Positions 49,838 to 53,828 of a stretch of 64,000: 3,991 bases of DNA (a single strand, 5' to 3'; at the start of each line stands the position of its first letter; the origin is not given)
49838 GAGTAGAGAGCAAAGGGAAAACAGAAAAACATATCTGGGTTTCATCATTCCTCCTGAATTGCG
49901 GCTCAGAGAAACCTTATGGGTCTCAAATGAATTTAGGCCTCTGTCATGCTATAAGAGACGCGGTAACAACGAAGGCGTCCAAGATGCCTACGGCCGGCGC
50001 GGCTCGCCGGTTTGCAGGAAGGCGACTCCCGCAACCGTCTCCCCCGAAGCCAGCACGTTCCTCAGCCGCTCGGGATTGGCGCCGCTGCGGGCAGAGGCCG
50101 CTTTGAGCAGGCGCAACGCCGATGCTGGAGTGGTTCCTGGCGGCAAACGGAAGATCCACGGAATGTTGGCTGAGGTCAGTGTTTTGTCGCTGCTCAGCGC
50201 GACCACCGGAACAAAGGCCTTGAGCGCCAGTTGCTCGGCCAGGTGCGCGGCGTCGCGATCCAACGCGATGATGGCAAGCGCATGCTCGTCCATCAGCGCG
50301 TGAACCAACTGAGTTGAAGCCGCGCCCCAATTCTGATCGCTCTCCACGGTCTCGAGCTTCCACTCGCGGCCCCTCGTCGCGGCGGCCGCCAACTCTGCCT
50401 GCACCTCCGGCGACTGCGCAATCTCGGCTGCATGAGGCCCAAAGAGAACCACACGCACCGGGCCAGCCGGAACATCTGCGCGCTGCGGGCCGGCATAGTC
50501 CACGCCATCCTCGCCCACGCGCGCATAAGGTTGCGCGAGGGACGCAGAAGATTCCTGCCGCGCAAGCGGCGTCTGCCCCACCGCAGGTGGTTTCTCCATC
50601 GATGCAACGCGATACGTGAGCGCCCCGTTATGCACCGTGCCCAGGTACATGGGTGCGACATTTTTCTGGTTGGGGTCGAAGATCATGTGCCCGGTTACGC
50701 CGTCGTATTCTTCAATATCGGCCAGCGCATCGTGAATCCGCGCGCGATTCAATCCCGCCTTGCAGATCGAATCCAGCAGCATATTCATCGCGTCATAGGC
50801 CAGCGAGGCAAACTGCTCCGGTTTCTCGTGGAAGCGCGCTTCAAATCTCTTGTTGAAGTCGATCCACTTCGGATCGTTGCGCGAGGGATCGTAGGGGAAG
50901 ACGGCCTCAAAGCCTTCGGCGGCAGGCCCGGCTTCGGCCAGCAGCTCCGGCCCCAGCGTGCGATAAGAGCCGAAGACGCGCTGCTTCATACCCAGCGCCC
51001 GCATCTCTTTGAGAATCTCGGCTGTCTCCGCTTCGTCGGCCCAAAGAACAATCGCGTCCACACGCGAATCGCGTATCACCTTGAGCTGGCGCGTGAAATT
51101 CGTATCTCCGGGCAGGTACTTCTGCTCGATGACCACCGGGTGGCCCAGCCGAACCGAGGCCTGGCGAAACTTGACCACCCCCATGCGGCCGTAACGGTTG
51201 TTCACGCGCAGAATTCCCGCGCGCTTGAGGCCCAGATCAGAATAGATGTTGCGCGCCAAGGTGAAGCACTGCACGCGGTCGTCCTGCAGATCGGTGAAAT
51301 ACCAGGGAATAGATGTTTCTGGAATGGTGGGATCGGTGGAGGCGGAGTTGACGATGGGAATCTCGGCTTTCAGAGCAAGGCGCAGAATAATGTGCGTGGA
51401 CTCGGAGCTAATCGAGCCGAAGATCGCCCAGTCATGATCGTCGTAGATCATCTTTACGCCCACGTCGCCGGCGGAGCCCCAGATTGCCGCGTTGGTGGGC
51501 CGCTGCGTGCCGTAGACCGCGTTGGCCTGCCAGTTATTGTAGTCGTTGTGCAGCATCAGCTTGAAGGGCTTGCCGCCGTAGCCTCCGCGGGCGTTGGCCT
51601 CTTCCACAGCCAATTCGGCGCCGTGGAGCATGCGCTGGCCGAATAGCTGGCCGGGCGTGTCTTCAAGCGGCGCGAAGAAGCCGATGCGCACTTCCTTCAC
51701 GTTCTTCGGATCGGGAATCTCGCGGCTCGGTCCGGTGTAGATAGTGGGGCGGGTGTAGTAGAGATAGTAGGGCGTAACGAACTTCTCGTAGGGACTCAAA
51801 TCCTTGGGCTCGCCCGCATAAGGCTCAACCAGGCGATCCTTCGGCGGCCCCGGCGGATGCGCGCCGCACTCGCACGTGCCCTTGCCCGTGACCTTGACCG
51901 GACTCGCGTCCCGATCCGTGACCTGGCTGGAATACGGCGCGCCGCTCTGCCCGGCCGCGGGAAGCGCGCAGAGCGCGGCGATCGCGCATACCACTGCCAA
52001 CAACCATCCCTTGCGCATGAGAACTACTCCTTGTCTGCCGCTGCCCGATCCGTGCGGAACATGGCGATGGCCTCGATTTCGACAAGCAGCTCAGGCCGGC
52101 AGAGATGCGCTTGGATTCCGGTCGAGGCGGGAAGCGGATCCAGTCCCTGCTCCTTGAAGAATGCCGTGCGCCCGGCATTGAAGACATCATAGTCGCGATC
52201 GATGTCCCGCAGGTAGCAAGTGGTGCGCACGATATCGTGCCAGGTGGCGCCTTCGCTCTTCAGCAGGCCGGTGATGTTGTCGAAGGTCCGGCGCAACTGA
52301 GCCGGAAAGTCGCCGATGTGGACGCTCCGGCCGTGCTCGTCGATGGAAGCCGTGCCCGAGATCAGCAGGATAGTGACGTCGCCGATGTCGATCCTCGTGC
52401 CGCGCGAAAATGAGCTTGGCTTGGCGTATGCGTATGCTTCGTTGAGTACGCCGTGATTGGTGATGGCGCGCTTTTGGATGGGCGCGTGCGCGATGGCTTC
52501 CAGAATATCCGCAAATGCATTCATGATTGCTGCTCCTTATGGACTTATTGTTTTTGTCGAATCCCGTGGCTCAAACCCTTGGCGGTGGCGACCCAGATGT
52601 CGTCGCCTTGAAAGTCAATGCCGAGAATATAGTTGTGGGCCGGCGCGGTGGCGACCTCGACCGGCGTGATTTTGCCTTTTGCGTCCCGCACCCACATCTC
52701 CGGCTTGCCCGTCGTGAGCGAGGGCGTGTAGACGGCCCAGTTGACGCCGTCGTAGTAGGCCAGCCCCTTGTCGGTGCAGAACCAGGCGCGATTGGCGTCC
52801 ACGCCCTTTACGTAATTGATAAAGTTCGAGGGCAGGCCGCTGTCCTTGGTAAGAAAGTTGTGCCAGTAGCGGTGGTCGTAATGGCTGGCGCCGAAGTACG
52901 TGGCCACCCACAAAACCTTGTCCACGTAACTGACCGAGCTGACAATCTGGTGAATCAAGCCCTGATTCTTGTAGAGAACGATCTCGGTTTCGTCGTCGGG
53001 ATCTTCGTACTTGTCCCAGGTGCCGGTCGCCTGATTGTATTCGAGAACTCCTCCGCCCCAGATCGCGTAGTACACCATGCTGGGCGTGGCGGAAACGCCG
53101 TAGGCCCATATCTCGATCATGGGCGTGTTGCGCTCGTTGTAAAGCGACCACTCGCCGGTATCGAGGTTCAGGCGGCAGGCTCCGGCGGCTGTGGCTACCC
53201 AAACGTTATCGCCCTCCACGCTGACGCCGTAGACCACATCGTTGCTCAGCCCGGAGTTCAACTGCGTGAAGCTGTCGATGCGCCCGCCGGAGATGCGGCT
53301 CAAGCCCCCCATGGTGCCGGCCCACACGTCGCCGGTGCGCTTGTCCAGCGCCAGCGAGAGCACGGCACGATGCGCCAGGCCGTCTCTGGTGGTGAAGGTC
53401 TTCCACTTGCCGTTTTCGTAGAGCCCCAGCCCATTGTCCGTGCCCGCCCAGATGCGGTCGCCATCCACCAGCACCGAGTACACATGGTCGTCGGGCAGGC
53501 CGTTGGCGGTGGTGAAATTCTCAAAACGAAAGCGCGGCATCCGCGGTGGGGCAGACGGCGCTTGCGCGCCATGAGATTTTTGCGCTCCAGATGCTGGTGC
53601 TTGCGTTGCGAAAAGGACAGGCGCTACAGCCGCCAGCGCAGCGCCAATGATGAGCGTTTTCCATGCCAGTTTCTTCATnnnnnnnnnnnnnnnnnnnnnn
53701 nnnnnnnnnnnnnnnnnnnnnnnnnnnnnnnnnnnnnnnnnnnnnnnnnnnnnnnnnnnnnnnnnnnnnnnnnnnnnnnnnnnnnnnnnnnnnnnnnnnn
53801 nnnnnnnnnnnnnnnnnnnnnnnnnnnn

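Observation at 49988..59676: Translationally coupled operon encoding a hydrazine-synthase-like haem complex in an apparently non-anammox host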

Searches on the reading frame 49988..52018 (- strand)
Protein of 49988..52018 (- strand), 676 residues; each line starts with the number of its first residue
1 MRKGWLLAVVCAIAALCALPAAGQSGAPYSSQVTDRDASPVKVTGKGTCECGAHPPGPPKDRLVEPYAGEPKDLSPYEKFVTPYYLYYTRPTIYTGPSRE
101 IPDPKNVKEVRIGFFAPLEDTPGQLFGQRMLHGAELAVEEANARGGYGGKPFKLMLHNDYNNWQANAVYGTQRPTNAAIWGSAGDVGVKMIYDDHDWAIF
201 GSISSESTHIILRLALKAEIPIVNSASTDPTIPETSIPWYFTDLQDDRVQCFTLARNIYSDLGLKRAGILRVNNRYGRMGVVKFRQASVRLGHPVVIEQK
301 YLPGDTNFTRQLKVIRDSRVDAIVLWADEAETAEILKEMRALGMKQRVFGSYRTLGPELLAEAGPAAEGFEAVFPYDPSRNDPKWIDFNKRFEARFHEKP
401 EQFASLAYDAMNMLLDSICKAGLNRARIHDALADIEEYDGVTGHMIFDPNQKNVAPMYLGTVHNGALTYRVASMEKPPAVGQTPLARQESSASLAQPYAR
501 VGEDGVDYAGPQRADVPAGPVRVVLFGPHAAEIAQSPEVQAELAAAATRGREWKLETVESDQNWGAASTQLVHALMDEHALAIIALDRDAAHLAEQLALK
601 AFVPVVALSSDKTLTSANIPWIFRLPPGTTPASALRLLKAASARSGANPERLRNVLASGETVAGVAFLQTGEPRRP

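Call 4: search_protein_families(library=pfam, proteins=[window:49988-52018:-], max_evalue=0.01)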
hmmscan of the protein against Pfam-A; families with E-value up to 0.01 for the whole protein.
window:49988-52018:- (676 aa): 3 families
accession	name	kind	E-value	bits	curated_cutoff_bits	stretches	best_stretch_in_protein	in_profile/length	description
PF13458.12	Peripla_BP_6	-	7.3e-49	167.7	31.7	2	189-465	63-342/343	Periplasmic binding protein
PF01094.35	ANF_receptor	-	1.7e-17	64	25.4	1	132-458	4-345/353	Receptor family ligand binding region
PF13433.12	Peripla_BP_5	-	1.5e-05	24.7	27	1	259-463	129-337/363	Periplasmic binding protein domain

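Call 5: search_protein_families(library=ncbifam, proteins=[window:49988-52018:-], max_evalue=0.01)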
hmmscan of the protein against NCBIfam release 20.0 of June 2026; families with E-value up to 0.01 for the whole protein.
window:49988-52018:- (676 aa): 1 family
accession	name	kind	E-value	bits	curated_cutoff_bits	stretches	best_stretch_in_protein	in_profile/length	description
NF011933.0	PRK15404.1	subfamily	2.4e-14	53.2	477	1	108-449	25-346/370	high-affinity branched-chain amino acid ABC transporter substrate-binding protein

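Call 59: search_solved_structures(query=window:49988-52018:-, max_evalue=0.00001, show_alignments=0)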
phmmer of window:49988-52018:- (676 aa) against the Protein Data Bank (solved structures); distinct sequences matched with E-value up to 0.00001: 19.
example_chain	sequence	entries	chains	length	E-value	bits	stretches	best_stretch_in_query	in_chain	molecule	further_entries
4gnr_A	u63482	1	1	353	2.3e-24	89.1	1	108-467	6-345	ABC transporter substrate-binding protein-branched chain amino acid transport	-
3hut_A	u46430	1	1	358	6.5e-23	84.3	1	112-455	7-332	putative branched-chain amino acid ABC transporter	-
3td9_A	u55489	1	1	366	6e-18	67.9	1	187-470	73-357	Branched chain amino acid ABC transporter, periplasmic amino acid-binding protein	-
3lkb_A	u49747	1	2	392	6.1e-12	48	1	265-428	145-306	Probable branched-chain amino acid ABC transporter, amino acid binding protein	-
3ipc_A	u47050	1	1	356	2.8e-09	39.3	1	111-448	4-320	ABC transporter, substrate binding protein (Amino acid)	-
3ip5_A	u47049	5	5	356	2.8e-09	39.2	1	111-448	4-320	ABC transporter, substrate binding protein (Amino acid)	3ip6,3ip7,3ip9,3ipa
4mlc_A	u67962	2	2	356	4.6e-09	38.5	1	130-456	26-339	Extracellular ligand-binding receptor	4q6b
4obb_A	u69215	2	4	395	1.3e-08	37.1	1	111-418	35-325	Amino acid/amide ABC transporter substrate-binding protein, HAAT family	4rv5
4nqr_A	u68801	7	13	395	1.8e-08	36.6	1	111-418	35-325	Amino acid/amide ABC transporter substrate-binding protein, HAAT family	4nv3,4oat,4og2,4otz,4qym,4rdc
4n0q_A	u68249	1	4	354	9.9e-08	34.1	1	109-434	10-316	Leu/Ile/Val-binding protein homolog 3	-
4n03_A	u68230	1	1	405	5.7e-07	31.6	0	274-425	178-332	ABC-type branched-chain amino acid transport systems periplasmic component-like protein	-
8z0g_A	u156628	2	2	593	7.3e-07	31.3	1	123-377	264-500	Leu/Ile/Val-binding protein,Leu/Ile/Val-binding protein,mNeonGreen | NeIle,Leu/Ile/Val-binding protein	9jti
4mpt_A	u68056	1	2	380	8.2e-07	31.1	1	110-447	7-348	Putative leu/ile/val-binding protein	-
1z15_A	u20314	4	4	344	1e-06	30.8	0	122-377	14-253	Leu/Ile/Val-binding protein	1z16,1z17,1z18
4q6w_A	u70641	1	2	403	1.1e-06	30.7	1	110-448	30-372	Putative leu/ile/val-binding protein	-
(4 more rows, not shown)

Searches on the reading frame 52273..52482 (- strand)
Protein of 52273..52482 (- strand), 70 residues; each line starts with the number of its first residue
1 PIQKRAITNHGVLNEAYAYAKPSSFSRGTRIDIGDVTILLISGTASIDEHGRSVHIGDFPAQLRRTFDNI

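Call 72: search_solved_structures(query=window:52273-52482:-, max_evalue=10, show_alignments=5)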
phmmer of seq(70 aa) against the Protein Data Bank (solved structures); distinct sequences matched with E-value up to 10: 1.
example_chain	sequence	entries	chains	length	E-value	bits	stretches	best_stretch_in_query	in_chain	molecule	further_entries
4r81_A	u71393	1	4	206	1.3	12.6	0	16-53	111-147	NADH dehydrogenase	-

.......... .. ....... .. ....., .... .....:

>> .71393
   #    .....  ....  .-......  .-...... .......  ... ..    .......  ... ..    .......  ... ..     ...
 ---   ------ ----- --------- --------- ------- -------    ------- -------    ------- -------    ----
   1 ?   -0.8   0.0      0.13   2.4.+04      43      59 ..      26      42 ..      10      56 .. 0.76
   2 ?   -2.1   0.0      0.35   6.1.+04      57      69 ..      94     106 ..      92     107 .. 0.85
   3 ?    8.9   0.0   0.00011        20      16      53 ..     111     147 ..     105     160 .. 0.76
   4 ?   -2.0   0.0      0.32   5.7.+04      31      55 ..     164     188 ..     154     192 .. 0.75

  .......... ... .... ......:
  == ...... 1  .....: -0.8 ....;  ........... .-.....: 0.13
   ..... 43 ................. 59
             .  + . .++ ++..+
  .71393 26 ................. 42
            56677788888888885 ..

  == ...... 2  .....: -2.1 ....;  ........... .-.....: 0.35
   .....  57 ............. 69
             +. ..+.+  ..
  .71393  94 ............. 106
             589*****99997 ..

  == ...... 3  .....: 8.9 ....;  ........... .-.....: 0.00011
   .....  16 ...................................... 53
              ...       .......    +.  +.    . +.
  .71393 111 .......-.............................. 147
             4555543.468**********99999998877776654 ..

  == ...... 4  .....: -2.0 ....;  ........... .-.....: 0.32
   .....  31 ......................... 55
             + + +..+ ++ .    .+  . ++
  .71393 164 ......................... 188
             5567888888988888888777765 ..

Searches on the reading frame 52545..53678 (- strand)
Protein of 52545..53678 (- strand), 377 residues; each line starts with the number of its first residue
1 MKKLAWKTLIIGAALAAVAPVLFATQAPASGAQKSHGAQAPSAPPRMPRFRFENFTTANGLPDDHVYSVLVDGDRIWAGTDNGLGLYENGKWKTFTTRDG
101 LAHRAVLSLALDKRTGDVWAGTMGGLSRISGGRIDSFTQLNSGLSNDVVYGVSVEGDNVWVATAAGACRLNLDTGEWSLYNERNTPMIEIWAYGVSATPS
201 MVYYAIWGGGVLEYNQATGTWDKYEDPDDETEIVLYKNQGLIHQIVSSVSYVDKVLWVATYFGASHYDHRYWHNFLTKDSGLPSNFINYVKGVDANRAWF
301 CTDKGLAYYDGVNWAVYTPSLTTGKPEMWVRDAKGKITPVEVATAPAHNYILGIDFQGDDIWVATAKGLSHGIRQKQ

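Call 4: search_protein_families(library=pfam, proteins=[window:52545-53678:-], max_evalue=0.01)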
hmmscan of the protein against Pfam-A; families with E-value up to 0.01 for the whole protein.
window:52545-53678:- (377 aa): 2 families
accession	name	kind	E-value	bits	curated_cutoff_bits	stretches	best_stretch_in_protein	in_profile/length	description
PF07494.17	Reg_prop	-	6.2e-11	41.6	20.4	0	60-82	1-24/24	Two component regulator propeller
PF10983.13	DUF2793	-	0.00051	20.3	27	0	66-105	33-72/87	Protein of unknown function (DUF2793)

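Call 5: search_protein_families(library=ncbifam, proteins=[window:52545-53678:-], max_evalue=0.01)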
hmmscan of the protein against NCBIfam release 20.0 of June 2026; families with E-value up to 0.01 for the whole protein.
window:52545-53678:- (377 aa): 3 families
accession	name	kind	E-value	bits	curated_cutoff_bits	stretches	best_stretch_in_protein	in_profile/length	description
NF052228.1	T9SS_PorZ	equivalog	2.8e-06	26.1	260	0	269-311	618-661/757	type IX secretion system anionic LPS delivery protein PorZ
NF045728.1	glycosyl_F510_1955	equivalog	0.0004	19.7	175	0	64-96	5-39/246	F510_1955 family glycosylhydrolase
TIGR03421.1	FeS_CyaY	equivalog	0.0026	17.7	53.25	0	158-182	58-82/104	iron donor protein CyaY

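Call 70: search_solved_structures(query=window:52545-53678:-, max_evalue=0.01)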
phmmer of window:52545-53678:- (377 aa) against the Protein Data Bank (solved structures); distinct sequences matched with E-value up to 0.01: 4.
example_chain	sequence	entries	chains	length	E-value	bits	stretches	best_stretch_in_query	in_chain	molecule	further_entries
4a2l_A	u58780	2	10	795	1e-23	87.3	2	49-180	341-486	TWO-COMPONENT SYSTEM SENSOR HISTIDINE KINASE/RESPONSE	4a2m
3v9f_A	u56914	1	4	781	1.8e-16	63.4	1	43-215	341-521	Two-component system sensor histidine kinase/response regulator, hybrid (One-component sys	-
3va6_A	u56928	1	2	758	6.5e-09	38.6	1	66-176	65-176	Two-component system sensor histidine kinase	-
3ott_A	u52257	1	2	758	6.5e-09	38.6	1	66-176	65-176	Two-component system sensor histidine kinase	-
